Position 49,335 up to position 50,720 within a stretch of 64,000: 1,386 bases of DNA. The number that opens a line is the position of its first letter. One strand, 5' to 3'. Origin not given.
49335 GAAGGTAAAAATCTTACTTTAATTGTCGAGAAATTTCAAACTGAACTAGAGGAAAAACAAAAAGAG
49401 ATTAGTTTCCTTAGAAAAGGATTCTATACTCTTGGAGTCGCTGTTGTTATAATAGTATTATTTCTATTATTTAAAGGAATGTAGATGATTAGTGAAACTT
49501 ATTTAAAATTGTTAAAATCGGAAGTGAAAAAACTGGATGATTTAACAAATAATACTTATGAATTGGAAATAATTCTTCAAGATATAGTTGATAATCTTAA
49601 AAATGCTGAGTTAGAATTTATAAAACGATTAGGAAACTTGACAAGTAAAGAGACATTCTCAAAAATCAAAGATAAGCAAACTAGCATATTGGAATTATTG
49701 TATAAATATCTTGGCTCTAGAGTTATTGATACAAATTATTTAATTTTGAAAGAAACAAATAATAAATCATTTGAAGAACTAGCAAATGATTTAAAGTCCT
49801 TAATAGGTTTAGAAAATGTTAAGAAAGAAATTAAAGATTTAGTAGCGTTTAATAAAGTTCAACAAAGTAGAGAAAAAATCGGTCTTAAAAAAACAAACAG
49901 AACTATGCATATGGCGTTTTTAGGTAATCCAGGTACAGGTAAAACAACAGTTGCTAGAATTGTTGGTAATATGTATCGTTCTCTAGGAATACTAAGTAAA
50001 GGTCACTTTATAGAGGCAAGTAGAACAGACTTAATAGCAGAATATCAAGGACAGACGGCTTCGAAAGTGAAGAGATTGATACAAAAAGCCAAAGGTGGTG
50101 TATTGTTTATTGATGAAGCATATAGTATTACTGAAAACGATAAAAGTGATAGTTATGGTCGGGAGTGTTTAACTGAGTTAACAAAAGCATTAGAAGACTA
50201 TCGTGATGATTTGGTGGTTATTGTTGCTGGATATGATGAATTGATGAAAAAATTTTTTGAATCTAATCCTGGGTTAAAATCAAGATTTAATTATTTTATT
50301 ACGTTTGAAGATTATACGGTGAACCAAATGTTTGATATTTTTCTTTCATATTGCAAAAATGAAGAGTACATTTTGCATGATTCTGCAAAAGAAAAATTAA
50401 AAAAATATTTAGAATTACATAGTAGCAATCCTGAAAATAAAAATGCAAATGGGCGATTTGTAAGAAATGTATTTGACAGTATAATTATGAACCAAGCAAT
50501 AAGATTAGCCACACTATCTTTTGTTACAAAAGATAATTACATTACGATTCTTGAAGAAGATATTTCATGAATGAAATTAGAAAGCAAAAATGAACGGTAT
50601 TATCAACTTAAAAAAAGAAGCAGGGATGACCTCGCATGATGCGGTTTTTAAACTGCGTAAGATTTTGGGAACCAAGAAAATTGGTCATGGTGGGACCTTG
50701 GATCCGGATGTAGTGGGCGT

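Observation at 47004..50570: Three-gene AT-rich cassette: membrane-anchored HNH nuclease + tail-anchored coiled-coil protein + CbbX/SpoVK-type AAA+ ATPase; candidate undescribed defence/conflict system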

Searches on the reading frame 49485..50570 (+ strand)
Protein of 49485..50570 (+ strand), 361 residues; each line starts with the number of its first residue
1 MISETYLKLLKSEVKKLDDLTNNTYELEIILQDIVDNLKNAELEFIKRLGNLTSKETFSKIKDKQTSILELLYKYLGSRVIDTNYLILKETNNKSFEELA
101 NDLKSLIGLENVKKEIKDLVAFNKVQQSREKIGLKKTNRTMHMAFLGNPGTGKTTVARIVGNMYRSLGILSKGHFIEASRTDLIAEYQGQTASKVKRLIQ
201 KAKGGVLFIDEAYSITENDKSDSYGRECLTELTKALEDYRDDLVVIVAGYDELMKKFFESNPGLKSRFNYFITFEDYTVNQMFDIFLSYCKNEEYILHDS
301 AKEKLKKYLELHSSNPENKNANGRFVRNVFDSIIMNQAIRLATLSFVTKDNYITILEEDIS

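Call 3: search_protein_families(library=pfam, proteins=[window:49485-50570:+], max_evalue=0.1)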
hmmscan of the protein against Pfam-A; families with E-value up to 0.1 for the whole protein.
window:49485-50570:+ (361 aa): 20 families
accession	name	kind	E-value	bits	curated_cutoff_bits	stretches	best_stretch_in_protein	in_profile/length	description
PF00004.35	AAA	-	8.2e-19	68.8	21.2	1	144-274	2-129/131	ATPase family associated with various cellular activities (AAA)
PF17866.7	AAA_lid_6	-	2.2e-15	56.9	24.3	1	299-360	1-60/60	AAA lid domain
PF13401.12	AAA_22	-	1.4e-06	29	27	1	141-255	6-128/130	AAA domain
PF20720.3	nSTAND3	-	2.5e-05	24.5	27.2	1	135-291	12-154/155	Novel STAND NTPase 3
PF05496.18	RuvB_N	-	5.5e-05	23.4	27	1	135-245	28-117/159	Holliday junction DNA helicase RuvB P-loop domain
PF13604.12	AAA_30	-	0.00033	20.9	27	1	140-217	18-102/191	AAA domain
PF06309.17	Torsin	-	0.0048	17.4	27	1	95-172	15-85/127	Torsin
PF07728.20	AAA_5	-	0.0049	17.3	22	1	144-213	3-76/139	AAA domain (dynein-related subfamily)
PF01078.27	Mg_chelatase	-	0.0052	16.6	20.3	0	142-186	24-65/207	Magnesium chelatase, subunit ChlI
PF00158.32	Sigma54_activat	-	0.0094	16.1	20.2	0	136-214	18-104/168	Sigma-54 interaction domain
PF13238.12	AAA_18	-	0.019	15.8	29.4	1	146-194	4-55/128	AAA domain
PF00910.28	RNA_helicase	-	0.02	15.8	21.5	0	145-202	3-62/105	RNA helicase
PF13521.12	AAA_28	-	0.021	15.5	27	0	144-247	3-116/164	AAA domain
PF13245.12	AAA_19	-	0.035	14.7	25.1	1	139-180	10-42/134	AAA domain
PF09848.15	SLFN-g3_helicase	-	0.041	13.6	24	0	147-247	8-120/354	Schlafen group 3, DNA/RNA helicase domain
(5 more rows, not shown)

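Call 4: search_protein_families(library=padloc, proteins=[window:49485-50570:+], max_evalue=0.1)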
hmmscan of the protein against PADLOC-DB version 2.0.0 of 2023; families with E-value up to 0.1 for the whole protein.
window:49485-50570:+ (361 aa): 10 families
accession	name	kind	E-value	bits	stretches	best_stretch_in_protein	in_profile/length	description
PDLC02196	IetA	-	5.9e-09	33.8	1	105-216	90-193/374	-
PDLC04232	IetA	-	2.2e-07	28.6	1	100-216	79-187/330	-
PDLC03838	DolB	-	9.3e-06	23.1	2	61-211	95-237/375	-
PDLC00915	TRIP13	-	1e-05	23.1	1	129-201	50-124/302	TRIP13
PDLC02195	IetA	-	0.00012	19.5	1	105-211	105-203/395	-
PDLC04444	PDC-M13C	-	0.00015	20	1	27-68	8-50/76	-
PDLC04140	mad8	-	0.00095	16.8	0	138-159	25-46/314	mads_8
PDLC01252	Cas3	-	0.013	13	0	74-130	163-213/324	CAS-I; effector_G3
PDLC00914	TRIP13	-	0.013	12.9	0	98-166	18-98/302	TRIP13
PDLC01994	RtcR_PspF1--CARF_AAA_HTH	-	0.014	12.5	1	145-215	186-262/468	-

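Call 5: search_protein_families(library=ncbifam, proteins=[window:49485-50570:+], max_evalue=0.1)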
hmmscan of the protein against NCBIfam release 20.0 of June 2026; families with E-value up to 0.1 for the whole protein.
window:49485-50570:+ (361 aa): 32 families (the best 25 are shown)
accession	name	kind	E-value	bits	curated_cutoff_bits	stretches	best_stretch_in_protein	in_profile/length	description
TIGR02881.1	spore_V_K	equivalog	1.3e-85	286.6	422.95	1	101-360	3-261/261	stage V sporulation protein K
TIGR02880.1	cbbX_cfxQ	equivalog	3.9e-70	236.4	459.25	1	90-360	7-278/284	CbbX protein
TIGR03922.1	T7SS_EccA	equivalog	2e-65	221.4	466.65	1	94-360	266-548/557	type VII secretion AAA-ATPase EccA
NF003069.1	PRK03992.1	subfamily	2.6e-07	30.1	500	1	104-218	131-239/379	proteasome-activating nucleotidase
TIGR01241.2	FtsH_fam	equivalog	7.5e-07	28.3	600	1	102-216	160-267/598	ATP-dependent zinc metalloprotease FtsH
TIGR01242.2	TIGR01242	subfamily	9.6e-07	28.1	500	1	103-223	113-229/362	proteasome-activating nucleotidase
NF000868.0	PRK00080.1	equivalog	2.6e-06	26.6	282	1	103-245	24-135/330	Holliday junction branch migration DNA helicase RuvB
TIGR01243.1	CDC48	subfamily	2.9e-06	25.9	802.65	1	106-218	455-561/733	CDC48 family AAA ATPase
NF042959.1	IteA_antiphage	equivalog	7.3e-06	25.4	510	1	109-215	97-195/367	anti-phage ATPase IteA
TIGR00635.1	ruvB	equivalog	1.8e-05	23.9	299.05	1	135-244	25-113/305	Holliday junction branch migration DNA helicase RuvB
NF047748.1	PrtsmActNtasePan1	equivalog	0.00031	19.9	750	1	108-218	152-256/405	proteasome-activating nucleotidase Pan1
NF041006.2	cell_div_CdvC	equivalog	0.00083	18.4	650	1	102-203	101-190/370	cell division protein CdvC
NF009883.0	PRK13341.1-4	equivalog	0.0014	16.6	668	1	138-214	53-123/729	AAA family ATPase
NF009882.0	PRK13341.1-3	equivalog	0.0015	16.7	1197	1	142-215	56-123/734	AAA family ATPase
NF047747.1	PrtsmActNtasePan2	equivalog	0.0022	17.3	700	1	143-217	188-258/397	proteasome-activating nucleotidase Pan2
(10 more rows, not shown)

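Call 10: search_protein_families(library=phrogs, proteins=[window:49485-50570:+], max_evalue=0.01)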
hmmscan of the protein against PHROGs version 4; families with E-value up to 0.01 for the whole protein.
window:49485-50570:+ (361 aa): 11 families
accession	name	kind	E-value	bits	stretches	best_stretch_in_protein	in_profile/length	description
phrog_4339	-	unknown function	3e-35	123.3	1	13-350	194-520/552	-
phrog_3757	-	unknown function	1.5e-12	48.6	1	21-313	16-292/367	-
phrog_168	-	DNA, RNA and nucleotide metabolism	3e-11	44.6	1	116-294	20-181/314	clamp loader of DNA polymerase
phrog_4871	-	other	1.1e-07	31.7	1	185-283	263-361/764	ATP-dependent protease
phrog_9172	-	unknown function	1.9e-06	28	1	129-215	97-178/509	-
phrog_30773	-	unknown function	7.9e-06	25.5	1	105-214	164-266/666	-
phrog_10401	-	other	3.1e-05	23.9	1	69-233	388-547/667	ATPase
phrog_5846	-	DNA, RNA and nucleotide metabolism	0.00011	22.6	1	103-215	15-106/380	clamp loader of DNA polymerase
phrog_11838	-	DNA, RNA and nucleotide metabolism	0.0011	19.3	1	146-305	46-187/420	clamp loader of DNA polymerase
phrog_1979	-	unknown function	0.0024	18.2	1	102-247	93-238/380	-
phrog_2666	-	head and packaging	0.0057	16.4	0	129-162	310-343/555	terminase large subunit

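Call 64: search_solved_structures(query=window:49485-50570:+, max_evalue=1e-10, show_alignments=2)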
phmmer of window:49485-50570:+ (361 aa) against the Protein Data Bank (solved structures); distinct sequences matched with E-value up to 1e-10: 6.
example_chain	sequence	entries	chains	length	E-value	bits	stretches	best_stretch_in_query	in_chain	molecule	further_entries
3zuh_A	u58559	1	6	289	1.8e-59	204.7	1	98-360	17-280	PROTEIN CBBX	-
3syk_A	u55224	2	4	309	2e-59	204.5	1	97-360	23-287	Protein CbbX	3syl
9lur_A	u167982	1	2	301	4.7e-43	150.7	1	98-343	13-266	ESX-1 secretion system protein EccA1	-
5g4g_A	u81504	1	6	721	1e-11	47.7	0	104-250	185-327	VCP-LIKE ATPASE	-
5g4f_A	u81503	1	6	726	1.1e-11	47.7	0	104-250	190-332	VCP-LIKE ATPASE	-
5vc7_A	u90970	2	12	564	1.2e-11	47.5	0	143-250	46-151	VCP-like ATPase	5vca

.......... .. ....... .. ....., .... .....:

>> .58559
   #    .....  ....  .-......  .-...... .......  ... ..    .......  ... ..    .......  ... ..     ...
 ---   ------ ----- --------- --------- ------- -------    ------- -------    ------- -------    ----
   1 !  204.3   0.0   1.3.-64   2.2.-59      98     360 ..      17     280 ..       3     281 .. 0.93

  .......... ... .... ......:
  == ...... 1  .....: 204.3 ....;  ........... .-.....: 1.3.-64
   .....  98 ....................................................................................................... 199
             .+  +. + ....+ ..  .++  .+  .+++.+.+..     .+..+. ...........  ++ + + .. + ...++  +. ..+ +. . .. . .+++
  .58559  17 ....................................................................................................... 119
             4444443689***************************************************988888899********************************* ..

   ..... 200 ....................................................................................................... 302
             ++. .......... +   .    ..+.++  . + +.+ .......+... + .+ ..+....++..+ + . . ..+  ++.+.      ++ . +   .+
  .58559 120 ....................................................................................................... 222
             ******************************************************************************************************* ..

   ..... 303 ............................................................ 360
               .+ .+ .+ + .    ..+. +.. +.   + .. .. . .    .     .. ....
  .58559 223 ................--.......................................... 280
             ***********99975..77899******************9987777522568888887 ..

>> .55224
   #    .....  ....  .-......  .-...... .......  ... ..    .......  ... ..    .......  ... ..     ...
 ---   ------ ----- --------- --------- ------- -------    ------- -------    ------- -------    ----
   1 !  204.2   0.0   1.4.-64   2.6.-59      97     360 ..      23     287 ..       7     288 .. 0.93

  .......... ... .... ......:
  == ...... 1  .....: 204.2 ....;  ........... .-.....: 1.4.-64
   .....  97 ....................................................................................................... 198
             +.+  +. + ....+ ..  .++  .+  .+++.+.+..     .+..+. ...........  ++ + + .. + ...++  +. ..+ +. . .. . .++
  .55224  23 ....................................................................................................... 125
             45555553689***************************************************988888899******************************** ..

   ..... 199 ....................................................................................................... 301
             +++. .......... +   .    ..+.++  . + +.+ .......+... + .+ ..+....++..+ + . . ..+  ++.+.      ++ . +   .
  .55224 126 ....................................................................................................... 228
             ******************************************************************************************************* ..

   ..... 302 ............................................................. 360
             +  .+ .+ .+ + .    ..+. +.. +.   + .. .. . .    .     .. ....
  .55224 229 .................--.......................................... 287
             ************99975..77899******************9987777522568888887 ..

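Call 80: search_dna_similar(query=window:49485-50570:+, collection=phages, mode=protein, max_evalue=1e-20, max_rows=15)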
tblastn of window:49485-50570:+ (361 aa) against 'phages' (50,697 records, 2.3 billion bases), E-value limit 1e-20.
Records with a match: 11; places in all: 12; records where one place covers at least 80% of the query: 0.
Best place of each record, by identity: <60% 11.
By first word of the organism name: Bacteriophage 6; Bacillus 2; Mycobacterium 2; Brevibacillus 1.
By host as written in the record: - 6; Bacillus megaterium str. ATCC 43725 2; Brevibacillus laterosporus 1; Mycobacteroides abscessus subsp. bolletii F1725 1; Mycobacterium abscessus subsp. bolletii strain F1660 1.
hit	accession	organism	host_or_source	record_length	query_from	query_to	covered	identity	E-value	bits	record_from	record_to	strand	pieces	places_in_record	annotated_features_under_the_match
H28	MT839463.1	Bacteriophage sp.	human fecal samples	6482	140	360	61%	49.8%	7e-65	228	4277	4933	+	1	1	record has no annotation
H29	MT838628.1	Bacteriophage sp.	human fecal samples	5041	101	359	72%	42.1%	1e-59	213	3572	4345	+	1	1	record has no annotation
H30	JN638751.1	Bacillus phage G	Bacillus megaterium str. ATCC 43725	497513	103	359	71%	42.1%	9e-58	207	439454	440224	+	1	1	596: gp596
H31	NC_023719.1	Bacillus phage G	Bacillus megaterium str. ATCC 43725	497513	103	359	71%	42.1%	9e-58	207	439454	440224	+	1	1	596: gp596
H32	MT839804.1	Bacteriophage sp.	human fecal samples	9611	88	341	70%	39.8%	4e-53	194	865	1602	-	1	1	record has no annotation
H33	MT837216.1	Bacteriophage sp.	human fecal samples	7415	87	341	71%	39.6%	2e-55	201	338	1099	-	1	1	record has no annotation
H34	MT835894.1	Bacteriophage sp.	human fecal samples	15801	89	361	76%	36.9%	1e-48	181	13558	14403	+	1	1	record has no annotation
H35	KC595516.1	Brevibacillus phage Emery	Brevibacillus laterosporus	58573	103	360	71%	34.4%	5e-44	168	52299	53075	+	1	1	stage V sporulation protein K, ATPase AAA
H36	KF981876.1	Mycobacterium phage ADLER F1725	Mycobacteroides abscessus subsp. ...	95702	103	360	71%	33.2%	5e-42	162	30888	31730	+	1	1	hypothetical protein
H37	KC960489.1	Mycobacterium phage Adler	Mycobacterium abscessus subsp. bolletii ...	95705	103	360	71%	33.2%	5e-42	162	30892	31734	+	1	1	AAA family ATPase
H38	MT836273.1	Bacteriophage sp.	human fecal samples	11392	92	345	70%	33.6%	9e-35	140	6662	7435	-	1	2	record has no annotation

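Call 81: get_annotated_region(hit=H28, flank=5000)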
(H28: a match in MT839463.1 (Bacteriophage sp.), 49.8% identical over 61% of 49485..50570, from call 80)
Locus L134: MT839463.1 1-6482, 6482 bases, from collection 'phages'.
description: UNVERIFIED: Bacteriophage sp. clone scaffold_10765 genomic sequence.
organism: Bacteriophage sp. (NCBI taxid 38018)
taxonomy: Viruses
host: -; source: human fecal samples; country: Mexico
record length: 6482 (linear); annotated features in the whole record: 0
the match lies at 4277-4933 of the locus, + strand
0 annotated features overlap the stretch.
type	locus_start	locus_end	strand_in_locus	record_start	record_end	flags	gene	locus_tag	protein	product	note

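Call 84: search_dna_similar(query=window:49485-50570:+, collection=plasmids, mode=protein, max_evalue=1e-30, max_rows=30)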
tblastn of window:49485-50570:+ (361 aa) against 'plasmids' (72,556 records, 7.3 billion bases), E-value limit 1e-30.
Records with a match: 246; places in all: 293; records where one place covers at least 80% of the query: 18.
Best place of each record, by identity: <60% 246.
By first word of the organism name: Sinorhizobium 75; Streptomyces 40; Mycobacterium 25; Mycolicibacterium 15; Paraburkholderia 9; Bradyrhizobium 8; Bacillus 6; Rhizobium 6; Phyllobacterium 4; Ligilactobacillus 4; and 41 more.
By predicted mobility (MOB-suite, as given by PLSDB): non-mobilizable 119; mobilizable 110; conjugative 17.
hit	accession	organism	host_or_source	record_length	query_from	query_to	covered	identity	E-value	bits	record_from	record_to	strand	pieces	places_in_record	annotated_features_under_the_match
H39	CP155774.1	Lactococcus cremoris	Whole organism,Dairy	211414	1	342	95%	57.1%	6e-118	382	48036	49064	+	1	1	AAA family ATPase | hypothetical protein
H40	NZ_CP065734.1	Lactococcus lactis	-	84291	1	342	95%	56.9%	2e-117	381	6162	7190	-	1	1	AAA family ATPase | hypothetical protein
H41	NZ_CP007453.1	Peptoclostridium acidaminophilum DSM 3953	black mud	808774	94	359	74%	47.4%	3e-71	248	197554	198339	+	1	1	AAA family ATPase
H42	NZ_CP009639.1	Bacillus cereus 03BB108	Dust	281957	93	360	74%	46.3%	1e-62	223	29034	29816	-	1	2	AAA family ATPase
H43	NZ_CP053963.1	Bacillus cereus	-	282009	93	360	74%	46.3%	1e-62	223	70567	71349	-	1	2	AAA family ATPase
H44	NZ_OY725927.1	Bacteroides finegoldii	-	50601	103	360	71%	47.7%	3e-69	242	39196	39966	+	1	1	AAA family ATPase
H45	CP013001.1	Bacillus thuringiensis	soil sample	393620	92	360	75%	44.3%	1e-60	217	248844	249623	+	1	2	stage V sporulation protein K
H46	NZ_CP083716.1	Bacillus velezensis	cell culture,Meju, fermented soybean ...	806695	90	360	75%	43.4%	1e-64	229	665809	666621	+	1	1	spoVK: stage V sporulation protein K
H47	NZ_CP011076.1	Brevibacillus laterosporus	Oryza sativa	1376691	47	361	87%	36.9%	8e-57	206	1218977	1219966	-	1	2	none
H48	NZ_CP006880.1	Rhizobium gallicum bv. gallicum R602sp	Phaseolus vulgaris,whole ...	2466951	59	360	84%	38.5%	1e-57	209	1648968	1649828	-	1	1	record has no annotation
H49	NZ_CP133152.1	Sinorhizobium chiapasense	Acaciella angustissima,cell culture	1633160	48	361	87%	36.9%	1e-54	200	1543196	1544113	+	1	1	none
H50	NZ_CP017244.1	Rhizobium etli 8C-3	Phaseolus vulgaris,cell culture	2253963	59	360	84%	38.4%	1e-58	211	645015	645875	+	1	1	record has no annotation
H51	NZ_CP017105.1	Rhizobium gallicum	Phaseolus vulgaris,Whole ...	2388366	59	360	84%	38.2%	2e-56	205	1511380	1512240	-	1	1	none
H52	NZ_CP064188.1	Rhizobium sp. 007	Onobrychis viciifolia,cell culture,root ...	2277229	59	360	84%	38.2%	2e-56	205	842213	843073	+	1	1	none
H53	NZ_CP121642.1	Rhizobium sp. CC1099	Onobrychis viciifolia,cell culture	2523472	59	360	84%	38.2%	2e-56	205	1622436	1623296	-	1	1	none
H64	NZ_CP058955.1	Limosilactobacillus mucosae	Homo sapiens,pure culture,gut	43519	90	343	70%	44.1%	3e-64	228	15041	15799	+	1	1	none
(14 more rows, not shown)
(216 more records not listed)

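Call 85: get_annotated_region(hit=H64, flank=5000)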
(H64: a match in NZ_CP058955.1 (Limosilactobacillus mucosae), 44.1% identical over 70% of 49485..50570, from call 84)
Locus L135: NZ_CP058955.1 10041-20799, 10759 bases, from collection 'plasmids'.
description: Limosilactobacillus mucosae strain A1 plasmid unnamed1, complete sequence
organism: Limosilactobacillus mucosae (NCBI taxid 97478)
taxonomy: Bacteria; Bacillota; Bacilli; Lactobacillales; Lactobacillaceae; Limosilactobacillus; Limosilactobacillus mucosae
host: -; source: Homo sapiens,pure culture,gut; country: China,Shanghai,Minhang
typing (MOB-suite, as given by PLSDB): non-mobilizable
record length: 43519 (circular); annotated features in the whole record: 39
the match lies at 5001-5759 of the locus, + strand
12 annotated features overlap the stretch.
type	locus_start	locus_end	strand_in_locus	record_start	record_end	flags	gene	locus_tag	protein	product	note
CDS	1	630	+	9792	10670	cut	-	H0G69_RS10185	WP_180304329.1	IS3 family transposase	-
CDS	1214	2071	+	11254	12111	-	-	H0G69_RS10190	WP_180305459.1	hypothetical protein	-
CDS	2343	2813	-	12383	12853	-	-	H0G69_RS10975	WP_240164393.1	SH3 domain-containing protein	-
CDS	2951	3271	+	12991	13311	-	-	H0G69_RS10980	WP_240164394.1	hypothetical protein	-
CDS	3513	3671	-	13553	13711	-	-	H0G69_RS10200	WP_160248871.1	hypothetical protein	-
CDS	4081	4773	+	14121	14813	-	-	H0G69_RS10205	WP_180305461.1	hypothetical protein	-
CDS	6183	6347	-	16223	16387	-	-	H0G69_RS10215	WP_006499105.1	hypothetical protein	-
CDS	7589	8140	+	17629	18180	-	-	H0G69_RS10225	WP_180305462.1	hypothetical protein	-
CDS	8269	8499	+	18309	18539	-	-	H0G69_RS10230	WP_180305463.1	hypothetical protein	-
CDS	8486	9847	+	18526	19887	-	-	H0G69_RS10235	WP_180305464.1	hypothetical protein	-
CDS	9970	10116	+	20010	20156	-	-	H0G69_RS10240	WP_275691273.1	MmcQ/YjbR family DNA-binding protein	-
CDS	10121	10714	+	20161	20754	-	-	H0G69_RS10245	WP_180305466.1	site-specific integrase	-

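Call 86: get_annotated_region(hit=H44, flank=5000)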
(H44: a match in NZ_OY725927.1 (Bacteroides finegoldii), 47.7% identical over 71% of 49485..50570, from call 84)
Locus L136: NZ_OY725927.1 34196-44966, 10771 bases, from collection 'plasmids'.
description: Bacteroides finegoldii strain Bacteroides finegoldii TSDC17.2-1.1 plasmid 25, complete sequence
organism: Bacteroides finegoldii (NCBI taxid 338188)
taxonomy: Bacteria; Bacteroidota; Bacteroidia; Bacteroidales; Bacteroidaceae; Bacteroides; Bacteroides finegoldii
host: -; source: -; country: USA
typing (MOB-suite, as given by PLSDB): non-mobilizable
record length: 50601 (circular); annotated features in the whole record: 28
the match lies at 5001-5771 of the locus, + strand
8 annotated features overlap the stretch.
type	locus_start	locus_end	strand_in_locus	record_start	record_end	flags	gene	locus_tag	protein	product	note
CDS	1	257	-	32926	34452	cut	-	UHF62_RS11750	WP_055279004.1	sulfatase-like hydrolase/transferase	-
CDS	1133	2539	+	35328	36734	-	-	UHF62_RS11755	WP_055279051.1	alpha/beta fold hydrolase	-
CDS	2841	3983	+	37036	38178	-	araJ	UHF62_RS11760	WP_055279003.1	MFS transporter AraJ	GO:0055085 - transmembrane transport [Evidence IEA]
CDS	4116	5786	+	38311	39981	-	-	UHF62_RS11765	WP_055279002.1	AAA family ATPase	-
CDS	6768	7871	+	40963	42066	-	ychF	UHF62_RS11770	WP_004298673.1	redox-regulated ATPase YchF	-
CDS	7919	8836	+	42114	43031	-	-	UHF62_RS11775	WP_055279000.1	ketopantoate reductase family protein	-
CDS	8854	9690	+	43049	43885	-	lgt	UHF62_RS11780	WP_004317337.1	prolipoprotein diacylglyceryl transferase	GO:0009249 - protein lipoylation [Evidence IEA]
CDS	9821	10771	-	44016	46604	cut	mutS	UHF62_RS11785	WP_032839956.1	DNA mismatch repair protein MutS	GO:0006298 - mismatch repair [Evidence IEA]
